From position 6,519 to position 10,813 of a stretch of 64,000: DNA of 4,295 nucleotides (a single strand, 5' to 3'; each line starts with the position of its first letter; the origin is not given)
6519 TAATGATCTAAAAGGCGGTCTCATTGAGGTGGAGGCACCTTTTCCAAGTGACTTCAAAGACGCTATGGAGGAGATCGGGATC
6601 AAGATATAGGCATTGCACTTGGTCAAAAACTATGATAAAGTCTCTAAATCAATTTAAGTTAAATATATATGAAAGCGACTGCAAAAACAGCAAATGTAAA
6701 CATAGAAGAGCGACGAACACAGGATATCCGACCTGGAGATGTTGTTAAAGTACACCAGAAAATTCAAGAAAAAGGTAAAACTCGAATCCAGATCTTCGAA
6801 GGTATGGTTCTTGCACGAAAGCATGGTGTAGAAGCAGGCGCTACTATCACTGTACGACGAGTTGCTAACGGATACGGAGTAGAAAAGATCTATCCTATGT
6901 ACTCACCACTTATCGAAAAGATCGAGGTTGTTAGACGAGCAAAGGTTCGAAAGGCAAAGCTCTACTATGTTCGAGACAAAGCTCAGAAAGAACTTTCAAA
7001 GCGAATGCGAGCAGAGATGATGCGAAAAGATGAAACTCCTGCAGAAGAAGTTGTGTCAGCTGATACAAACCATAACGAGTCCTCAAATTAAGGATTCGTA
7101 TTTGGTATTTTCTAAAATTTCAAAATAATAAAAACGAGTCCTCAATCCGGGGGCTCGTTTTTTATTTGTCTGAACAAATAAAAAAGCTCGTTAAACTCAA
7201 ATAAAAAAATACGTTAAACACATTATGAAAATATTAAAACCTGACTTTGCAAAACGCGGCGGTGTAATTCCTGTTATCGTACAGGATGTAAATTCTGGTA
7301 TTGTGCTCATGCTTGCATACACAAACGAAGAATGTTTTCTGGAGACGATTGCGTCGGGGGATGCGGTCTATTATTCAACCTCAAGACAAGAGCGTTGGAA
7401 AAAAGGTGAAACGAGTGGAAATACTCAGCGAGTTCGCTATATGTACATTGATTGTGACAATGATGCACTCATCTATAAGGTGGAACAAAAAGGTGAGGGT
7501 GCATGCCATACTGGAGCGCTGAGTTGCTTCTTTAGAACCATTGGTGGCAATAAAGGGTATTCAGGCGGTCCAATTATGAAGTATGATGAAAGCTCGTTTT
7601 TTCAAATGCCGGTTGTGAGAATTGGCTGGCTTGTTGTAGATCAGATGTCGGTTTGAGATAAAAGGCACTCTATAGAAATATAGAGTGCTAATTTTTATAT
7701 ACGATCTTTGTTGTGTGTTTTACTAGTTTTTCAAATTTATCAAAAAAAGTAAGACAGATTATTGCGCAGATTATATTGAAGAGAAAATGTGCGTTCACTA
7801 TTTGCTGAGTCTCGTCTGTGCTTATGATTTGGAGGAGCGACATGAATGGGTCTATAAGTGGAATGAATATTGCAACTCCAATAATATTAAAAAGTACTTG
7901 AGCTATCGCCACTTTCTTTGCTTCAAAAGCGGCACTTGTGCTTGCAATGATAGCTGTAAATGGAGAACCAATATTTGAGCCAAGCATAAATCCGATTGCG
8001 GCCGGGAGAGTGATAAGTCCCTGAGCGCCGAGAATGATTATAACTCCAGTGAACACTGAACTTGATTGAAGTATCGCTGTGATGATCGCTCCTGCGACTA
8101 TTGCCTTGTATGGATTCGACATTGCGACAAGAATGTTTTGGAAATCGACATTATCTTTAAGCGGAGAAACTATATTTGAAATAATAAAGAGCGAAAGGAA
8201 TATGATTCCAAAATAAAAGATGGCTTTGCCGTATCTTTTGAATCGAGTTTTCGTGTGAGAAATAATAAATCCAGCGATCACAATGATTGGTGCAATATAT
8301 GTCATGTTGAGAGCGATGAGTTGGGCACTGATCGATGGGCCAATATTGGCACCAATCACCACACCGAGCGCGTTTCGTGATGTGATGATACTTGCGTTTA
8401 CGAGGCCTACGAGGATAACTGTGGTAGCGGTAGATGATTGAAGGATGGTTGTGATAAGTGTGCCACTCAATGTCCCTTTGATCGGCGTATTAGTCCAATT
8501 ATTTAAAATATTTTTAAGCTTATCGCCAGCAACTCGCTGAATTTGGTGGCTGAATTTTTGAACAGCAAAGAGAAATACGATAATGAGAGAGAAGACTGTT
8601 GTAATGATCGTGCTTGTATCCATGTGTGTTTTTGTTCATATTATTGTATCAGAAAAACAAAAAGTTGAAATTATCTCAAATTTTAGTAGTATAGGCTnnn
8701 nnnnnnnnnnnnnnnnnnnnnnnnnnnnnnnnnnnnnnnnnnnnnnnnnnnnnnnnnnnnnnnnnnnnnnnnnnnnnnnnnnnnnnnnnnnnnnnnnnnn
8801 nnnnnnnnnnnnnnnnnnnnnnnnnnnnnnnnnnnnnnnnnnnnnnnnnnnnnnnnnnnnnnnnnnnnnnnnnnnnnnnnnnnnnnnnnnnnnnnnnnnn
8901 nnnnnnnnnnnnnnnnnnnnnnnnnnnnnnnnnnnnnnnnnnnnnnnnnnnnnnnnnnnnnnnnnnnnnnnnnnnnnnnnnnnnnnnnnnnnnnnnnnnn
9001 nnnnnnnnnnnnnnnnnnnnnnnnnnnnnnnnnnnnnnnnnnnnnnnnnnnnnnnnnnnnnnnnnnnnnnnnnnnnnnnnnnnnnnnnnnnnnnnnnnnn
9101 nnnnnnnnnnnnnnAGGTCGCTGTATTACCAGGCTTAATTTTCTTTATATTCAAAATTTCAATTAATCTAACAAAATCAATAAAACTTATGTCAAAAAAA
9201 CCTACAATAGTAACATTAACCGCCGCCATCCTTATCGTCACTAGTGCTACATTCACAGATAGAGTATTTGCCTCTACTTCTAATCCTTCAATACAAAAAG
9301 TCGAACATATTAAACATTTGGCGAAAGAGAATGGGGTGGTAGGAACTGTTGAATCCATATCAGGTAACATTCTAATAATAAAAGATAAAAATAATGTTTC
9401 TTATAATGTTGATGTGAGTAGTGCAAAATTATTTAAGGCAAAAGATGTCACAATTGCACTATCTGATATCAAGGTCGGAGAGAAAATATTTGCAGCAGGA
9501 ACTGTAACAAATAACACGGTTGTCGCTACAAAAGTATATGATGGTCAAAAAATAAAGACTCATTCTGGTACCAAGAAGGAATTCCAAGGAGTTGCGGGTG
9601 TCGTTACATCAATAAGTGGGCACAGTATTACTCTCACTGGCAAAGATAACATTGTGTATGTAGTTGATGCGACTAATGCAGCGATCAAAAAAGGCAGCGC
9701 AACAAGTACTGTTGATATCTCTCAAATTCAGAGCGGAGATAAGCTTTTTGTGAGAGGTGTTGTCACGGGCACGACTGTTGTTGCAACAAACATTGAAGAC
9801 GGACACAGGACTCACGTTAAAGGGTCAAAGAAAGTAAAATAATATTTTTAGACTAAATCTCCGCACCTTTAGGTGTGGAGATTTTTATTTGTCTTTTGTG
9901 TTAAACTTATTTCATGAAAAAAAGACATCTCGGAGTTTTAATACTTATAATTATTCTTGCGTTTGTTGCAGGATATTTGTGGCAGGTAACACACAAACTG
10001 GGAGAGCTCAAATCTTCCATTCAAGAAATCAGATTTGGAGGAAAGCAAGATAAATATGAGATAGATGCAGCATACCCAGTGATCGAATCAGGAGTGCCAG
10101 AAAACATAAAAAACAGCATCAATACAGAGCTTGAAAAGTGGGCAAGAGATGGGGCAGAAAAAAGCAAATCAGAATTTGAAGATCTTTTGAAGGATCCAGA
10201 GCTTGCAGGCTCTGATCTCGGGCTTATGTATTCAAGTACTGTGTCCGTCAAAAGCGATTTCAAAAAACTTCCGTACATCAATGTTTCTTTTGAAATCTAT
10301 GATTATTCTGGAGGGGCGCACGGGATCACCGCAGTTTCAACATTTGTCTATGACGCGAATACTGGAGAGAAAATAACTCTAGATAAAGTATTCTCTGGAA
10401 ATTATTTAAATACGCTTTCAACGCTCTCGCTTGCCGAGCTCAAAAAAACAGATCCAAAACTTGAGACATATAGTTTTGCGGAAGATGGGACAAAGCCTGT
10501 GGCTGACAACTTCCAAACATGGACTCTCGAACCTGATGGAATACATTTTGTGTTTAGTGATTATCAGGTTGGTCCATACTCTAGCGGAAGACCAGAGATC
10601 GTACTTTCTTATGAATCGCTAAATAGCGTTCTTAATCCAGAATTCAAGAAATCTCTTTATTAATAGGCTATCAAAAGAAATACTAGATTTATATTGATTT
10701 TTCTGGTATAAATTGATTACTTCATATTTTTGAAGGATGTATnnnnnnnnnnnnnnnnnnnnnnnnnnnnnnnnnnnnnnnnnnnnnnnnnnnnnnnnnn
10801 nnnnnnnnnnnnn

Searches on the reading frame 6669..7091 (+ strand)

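Call 94: search_protein_families(library=pfam, proteins=[window:6669-7091:+], max_evalue=0.001)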
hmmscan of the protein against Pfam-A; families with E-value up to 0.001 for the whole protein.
window:6669-7091:+ (140 aa): 1 family
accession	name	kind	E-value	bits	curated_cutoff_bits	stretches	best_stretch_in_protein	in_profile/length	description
PF01245.26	Ribosomal_L19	-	6.8e-34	116.6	22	1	14-108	12-105/111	Ribosomal protein L19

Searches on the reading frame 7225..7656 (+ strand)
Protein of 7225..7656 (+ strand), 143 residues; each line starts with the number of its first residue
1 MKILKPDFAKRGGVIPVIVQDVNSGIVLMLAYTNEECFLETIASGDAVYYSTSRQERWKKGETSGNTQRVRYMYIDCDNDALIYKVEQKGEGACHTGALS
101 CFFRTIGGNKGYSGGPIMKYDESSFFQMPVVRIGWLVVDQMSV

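Call 94: search_protein_families(library=pfam, proteins=[window:7225-7656:+], max_evalue=0.001)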
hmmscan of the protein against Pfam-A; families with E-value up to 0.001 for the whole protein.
window:7225-7656:+ (143 aa): 1 family
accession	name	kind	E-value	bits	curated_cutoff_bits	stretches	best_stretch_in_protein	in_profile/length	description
PF01502.23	PRA-CH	-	3e-31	107.5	27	1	29-103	1-74/74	Phosphoribosyl-AMP cyclohydrolase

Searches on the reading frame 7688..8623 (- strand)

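Call 94: search_protein_families(library=pfam, proteins=[window:7688-8623:-], max_evalue=0.001)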
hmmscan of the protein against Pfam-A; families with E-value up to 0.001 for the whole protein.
window:7688-8623:- (311 aa): 1 family
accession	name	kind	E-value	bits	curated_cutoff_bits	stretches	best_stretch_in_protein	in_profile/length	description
PF02690.20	Na_Pi_cotrans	-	8e-53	178.6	29.1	2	17-149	2-136/137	Na+/Pi-cotransporter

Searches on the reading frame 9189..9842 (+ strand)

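Call 95: search_protein_families(library=pfam, proteins=[window:9189-9842:+], max_evalue=0.001)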
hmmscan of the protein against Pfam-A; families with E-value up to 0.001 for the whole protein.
window:9189-9842:+ (217 aa): 2 families
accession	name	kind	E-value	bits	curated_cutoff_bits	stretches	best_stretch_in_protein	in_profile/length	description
PF18914.6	DUF5666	-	0.00028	21.5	27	0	137-203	2-60/60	Domain of unknown function (DUF5666)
PF24807.1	WD40_CDC20-Fz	-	0.00074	19.3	200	1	32-165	35-168/292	CDC20/Fizzy WD40 domain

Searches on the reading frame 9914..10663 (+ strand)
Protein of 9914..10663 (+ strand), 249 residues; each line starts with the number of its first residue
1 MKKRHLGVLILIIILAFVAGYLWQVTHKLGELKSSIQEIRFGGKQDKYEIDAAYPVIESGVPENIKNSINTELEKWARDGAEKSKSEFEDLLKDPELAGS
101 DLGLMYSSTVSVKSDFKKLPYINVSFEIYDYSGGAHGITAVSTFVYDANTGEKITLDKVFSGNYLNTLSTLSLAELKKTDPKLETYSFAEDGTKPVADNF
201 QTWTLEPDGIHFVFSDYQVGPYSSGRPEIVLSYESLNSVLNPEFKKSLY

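Call 86: search_protein_families(library=pfam, proteins=[window:9914-10663:+], max_evalue=0.01)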
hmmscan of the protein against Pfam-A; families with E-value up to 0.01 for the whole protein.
window:9914-10663:+ (249 aa): 2 families
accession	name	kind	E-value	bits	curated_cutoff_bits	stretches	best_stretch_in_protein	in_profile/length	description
PF11738.13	DUF3298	-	1.4e-13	52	24.1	1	159-234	3-84/84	Protein of unknown function (DUF3298)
PF13739.11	PdaC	-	3.7e-10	41.2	29.1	1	44-139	4-95/95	Deacetylase PdaC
